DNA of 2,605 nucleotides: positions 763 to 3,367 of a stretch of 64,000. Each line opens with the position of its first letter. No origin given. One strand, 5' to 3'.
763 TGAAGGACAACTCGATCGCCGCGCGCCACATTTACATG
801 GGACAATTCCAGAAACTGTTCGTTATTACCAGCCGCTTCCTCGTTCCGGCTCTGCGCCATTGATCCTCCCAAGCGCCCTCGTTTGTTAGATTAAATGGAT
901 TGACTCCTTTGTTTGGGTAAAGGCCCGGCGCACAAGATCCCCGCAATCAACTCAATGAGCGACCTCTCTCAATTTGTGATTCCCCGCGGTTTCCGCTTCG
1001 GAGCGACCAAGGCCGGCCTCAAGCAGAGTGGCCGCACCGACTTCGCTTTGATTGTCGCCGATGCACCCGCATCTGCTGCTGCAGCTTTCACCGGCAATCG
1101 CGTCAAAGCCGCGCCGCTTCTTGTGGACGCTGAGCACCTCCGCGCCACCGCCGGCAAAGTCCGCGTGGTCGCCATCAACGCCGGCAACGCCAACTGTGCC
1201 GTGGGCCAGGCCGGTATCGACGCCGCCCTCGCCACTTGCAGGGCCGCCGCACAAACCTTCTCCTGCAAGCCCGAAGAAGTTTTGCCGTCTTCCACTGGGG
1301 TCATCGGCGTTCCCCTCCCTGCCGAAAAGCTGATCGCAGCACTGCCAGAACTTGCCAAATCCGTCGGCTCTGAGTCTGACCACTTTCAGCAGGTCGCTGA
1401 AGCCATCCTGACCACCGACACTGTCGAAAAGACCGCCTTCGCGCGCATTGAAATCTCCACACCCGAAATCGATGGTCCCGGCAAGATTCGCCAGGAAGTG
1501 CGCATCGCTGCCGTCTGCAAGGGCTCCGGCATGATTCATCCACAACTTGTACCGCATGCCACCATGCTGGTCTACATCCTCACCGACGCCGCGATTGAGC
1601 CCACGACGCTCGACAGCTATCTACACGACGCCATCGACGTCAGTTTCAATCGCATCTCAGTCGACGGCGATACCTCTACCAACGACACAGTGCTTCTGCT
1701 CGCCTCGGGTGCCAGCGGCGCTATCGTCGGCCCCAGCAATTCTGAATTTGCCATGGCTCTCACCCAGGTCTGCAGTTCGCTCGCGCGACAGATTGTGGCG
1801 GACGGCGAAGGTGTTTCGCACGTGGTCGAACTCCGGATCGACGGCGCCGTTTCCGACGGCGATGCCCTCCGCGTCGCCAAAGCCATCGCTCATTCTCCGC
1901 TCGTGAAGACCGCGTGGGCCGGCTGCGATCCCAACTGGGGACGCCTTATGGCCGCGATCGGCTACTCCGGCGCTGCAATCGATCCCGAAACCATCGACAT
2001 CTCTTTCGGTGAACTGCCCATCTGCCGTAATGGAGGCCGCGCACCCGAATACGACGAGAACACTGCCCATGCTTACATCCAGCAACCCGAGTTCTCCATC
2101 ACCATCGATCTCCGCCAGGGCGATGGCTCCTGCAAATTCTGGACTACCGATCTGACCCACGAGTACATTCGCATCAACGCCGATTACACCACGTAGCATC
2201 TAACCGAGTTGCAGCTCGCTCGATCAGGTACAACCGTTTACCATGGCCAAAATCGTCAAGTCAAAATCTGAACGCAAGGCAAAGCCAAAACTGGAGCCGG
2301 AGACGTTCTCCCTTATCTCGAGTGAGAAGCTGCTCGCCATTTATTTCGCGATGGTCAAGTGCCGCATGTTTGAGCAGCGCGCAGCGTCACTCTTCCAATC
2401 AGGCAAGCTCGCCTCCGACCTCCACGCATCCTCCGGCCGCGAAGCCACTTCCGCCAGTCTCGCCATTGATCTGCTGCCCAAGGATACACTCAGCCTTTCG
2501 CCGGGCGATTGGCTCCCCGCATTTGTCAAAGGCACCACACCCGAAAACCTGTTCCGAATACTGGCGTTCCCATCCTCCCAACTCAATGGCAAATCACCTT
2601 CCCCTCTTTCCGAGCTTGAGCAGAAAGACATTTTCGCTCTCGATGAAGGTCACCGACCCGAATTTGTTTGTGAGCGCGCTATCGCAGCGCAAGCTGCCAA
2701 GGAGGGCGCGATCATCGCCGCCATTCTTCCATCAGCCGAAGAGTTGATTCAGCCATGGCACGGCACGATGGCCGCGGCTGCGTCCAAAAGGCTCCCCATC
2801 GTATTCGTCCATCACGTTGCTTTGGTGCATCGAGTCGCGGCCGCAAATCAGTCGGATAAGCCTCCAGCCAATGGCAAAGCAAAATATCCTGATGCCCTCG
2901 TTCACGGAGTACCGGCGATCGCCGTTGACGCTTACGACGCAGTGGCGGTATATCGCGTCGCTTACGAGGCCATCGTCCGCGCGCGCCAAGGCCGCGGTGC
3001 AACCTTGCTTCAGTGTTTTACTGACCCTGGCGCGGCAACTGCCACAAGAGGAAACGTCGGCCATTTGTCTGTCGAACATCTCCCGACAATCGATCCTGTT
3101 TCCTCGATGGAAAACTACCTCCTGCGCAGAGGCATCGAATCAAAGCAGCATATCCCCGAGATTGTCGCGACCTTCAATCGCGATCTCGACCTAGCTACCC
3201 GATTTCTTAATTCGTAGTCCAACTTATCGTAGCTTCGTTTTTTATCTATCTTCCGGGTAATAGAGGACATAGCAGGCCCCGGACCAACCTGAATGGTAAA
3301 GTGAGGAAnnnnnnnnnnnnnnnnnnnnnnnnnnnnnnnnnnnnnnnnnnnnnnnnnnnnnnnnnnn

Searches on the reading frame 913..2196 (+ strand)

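Call 86: search_protein_families(library=pfam, proteins=[window:913-2196:+], max_evalue=0.00001)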
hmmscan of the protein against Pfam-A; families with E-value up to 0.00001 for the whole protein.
window:913-2196:+ (427 aa): 1 family
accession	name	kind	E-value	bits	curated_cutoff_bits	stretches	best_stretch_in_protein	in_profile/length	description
PF01960.23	ArgJ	-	2.6e-139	464.6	32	1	29-427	2-377/377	ArgJ family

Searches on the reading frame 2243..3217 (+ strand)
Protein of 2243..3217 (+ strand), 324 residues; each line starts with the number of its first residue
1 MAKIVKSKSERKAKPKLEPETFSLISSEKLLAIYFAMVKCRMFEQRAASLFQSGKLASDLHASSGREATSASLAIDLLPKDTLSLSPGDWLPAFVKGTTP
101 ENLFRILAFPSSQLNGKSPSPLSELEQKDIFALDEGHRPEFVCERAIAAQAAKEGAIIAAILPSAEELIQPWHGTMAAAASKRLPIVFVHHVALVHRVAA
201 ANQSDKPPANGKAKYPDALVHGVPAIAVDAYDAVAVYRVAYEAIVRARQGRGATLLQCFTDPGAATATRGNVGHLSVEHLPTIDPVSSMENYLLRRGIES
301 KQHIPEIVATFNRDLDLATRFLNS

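Call 86: search_protein_families(library=pfam, proteins=[window:2243-3217:+], max_evalue=0.00001)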
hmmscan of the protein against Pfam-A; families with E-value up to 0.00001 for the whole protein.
window:2243-3217:+ (324 aa): 1 family
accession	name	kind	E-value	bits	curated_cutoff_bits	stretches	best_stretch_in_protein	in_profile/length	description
PF00676.26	E1_dh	-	9.7e-09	35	22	1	37-260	3-224/300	Dehydrogenase E1 component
